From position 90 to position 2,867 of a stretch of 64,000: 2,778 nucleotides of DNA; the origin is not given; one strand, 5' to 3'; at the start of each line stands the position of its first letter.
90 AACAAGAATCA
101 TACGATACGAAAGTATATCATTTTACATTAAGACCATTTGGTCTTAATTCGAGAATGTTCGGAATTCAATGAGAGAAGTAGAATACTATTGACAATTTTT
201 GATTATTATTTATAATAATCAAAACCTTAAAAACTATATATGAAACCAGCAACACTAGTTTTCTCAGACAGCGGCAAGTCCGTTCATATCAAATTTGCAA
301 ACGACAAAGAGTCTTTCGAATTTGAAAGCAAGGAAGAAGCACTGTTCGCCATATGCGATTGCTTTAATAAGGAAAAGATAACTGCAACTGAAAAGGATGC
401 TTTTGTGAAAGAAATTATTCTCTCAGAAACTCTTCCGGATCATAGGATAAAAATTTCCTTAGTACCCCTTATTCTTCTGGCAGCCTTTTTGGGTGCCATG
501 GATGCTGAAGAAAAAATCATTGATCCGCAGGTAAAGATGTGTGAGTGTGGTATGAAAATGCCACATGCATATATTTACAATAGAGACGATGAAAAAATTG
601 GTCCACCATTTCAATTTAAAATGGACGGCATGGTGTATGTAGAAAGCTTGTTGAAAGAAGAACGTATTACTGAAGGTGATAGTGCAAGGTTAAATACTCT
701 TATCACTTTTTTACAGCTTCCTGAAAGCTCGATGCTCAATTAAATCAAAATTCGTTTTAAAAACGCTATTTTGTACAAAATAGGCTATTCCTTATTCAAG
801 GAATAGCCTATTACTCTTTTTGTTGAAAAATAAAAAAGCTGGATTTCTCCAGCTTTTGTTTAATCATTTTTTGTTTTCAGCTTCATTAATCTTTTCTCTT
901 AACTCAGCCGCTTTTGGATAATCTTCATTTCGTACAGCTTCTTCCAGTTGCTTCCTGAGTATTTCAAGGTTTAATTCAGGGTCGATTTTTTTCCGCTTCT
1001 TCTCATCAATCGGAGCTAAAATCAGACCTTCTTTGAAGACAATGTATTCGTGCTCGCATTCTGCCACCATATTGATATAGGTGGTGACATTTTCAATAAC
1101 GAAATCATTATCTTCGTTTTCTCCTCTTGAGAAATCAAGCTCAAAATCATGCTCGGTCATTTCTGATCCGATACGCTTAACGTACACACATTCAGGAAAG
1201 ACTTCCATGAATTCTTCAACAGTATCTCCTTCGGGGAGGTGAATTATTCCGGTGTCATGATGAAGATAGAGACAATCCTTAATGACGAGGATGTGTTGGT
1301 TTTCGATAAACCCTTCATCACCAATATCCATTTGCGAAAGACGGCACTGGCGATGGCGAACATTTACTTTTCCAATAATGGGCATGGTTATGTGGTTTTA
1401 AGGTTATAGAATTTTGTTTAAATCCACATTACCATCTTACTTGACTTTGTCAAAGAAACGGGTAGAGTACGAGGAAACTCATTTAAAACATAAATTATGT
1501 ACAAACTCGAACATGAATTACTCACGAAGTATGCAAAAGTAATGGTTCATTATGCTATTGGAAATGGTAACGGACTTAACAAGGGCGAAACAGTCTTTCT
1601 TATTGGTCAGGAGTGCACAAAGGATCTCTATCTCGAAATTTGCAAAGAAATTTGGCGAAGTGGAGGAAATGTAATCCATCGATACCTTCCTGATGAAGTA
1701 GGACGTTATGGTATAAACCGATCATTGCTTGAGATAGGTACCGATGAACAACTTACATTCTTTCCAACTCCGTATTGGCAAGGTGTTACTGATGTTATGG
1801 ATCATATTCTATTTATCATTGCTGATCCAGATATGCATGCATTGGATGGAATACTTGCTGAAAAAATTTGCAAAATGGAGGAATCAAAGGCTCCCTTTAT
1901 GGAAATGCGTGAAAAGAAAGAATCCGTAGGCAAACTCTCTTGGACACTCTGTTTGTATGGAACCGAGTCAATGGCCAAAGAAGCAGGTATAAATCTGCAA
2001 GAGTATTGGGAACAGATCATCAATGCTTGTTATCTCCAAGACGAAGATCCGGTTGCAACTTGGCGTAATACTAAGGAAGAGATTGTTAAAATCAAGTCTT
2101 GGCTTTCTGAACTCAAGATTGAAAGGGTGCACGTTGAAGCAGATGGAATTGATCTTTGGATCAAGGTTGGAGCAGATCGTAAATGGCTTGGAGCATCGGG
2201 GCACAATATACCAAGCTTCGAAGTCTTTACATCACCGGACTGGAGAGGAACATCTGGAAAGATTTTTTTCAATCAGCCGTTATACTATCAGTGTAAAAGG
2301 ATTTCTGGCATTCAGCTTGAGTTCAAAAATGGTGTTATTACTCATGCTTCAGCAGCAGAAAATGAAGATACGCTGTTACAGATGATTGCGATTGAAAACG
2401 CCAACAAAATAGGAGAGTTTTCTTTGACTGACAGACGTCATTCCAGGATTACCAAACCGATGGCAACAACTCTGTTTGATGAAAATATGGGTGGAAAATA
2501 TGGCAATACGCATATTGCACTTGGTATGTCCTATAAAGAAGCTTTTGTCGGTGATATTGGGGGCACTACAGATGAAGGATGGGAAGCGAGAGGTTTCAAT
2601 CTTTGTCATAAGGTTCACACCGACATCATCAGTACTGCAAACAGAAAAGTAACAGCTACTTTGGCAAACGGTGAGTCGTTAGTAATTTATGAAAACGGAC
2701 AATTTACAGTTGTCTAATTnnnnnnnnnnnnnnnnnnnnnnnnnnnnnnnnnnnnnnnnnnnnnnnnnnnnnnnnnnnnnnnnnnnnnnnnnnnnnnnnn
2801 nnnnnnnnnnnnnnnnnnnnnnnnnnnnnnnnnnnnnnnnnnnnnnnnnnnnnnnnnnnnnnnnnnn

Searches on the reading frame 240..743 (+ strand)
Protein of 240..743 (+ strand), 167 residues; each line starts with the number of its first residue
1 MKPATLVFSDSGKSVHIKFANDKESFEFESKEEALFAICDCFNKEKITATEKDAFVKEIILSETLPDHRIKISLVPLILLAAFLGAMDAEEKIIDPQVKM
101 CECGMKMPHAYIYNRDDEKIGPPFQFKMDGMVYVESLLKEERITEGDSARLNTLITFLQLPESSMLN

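Call 9: search_protein_families(library=pfam, proteins=[window:240-743:+], max_evalue=0.01)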
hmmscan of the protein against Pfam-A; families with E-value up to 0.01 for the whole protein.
window:240-743:+ (167 aa): 0 families

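Call 35: find_encoding_contigs(protein=window:240-743:+, flank=10000, max_places=2)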
Protein window:240-743:+ (167 aa): 4 contigs read that carry it; 2 places shown.
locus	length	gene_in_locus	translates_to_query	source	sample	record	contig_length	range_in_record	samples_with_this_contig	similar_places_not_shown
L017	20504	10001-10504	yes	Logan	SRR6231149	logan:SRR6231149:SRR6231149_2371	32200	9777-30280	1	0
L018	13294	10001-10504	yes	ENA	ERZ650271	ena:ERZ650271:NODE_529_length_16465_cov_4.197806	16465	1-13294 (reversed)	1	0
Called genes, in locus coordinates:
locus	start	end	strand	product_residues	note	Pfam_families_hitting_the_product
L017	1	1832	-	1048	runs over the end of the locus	PF02811:PHP, PF07733:DNA_pol3_alpha, PF17657:DNA_pol3_finger, PF14579:HHH_6, PF01336:tRNA_anti-codon (weak)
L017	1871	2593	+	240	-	PF01351:RNase_HII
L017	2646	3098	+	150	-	-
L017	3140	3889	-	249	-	PF02673:BacA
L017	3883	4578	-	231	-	PF04452:Methyltrans_RNA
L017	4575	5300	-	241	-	PF01810:LysE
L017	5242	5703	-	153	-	PF09900:DUF2127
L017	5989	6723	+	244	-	PF03372:Exo_endo_phos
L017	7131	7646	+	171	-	PF09990:DUF2231 (weak)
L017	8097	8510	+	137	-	PF03713:DUF305, PF13628:DUF4142 (weak)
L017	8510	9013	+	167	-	-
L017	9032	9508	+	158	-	-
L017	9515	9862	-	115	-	-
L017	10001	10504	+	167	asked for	-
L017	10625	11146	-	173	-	PF02151:UVR (weak)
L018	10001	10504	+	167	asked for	-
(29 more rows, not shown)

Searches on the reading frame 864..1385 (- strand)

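Call 9: search_protein_families(library=pfam, proteins=[window:864-1385:-], max_evalue=0.01)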
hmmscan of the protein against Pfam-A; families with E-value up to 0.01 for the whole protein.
window:864-1385:- (173 aa): 1 family
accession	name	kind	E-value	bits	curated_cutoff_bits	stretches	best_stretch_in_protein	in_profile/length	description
PF02151.25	UVR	-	1.8e-06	27.9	21.5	1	143-171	7-35/36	UvrB/uvrC motif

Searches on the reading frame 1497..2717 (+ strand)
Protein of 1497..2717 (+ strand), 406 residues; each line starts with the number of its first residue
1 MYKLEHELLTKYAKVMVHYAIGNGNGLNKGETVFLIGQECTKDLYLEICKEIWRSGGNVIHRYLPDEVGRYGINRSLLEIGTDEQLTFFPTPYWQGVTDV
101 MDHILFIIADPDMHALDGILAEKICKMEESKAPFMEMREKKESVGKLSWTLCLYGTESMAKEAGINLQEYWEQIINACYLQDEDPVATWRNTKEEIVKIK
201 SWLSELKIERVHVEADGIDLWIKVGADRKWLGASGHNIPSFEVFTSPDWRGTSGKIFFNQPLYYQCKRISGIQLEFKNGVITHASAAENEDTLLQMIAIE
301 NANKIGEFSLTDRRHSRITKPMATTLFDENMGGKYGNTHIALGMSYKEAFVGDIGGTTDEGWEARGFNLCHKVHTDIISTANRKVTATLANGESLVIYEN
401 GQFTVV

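Call 9: search_protein_families(library=pfam, proteins=[window:1497-2717:+], max_evalue=0.01)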
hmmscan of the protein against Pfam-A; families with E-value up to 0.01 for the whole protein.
window:1497-2717:+ (406 aa): 1 family
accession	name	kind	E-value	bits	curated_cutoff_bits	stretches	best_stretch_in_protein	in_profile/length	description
PF02073.20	Peptidase_M29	-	5.5e-84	282.8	27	1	7-403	3-406/406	Thermophilic metalloprotease (M29)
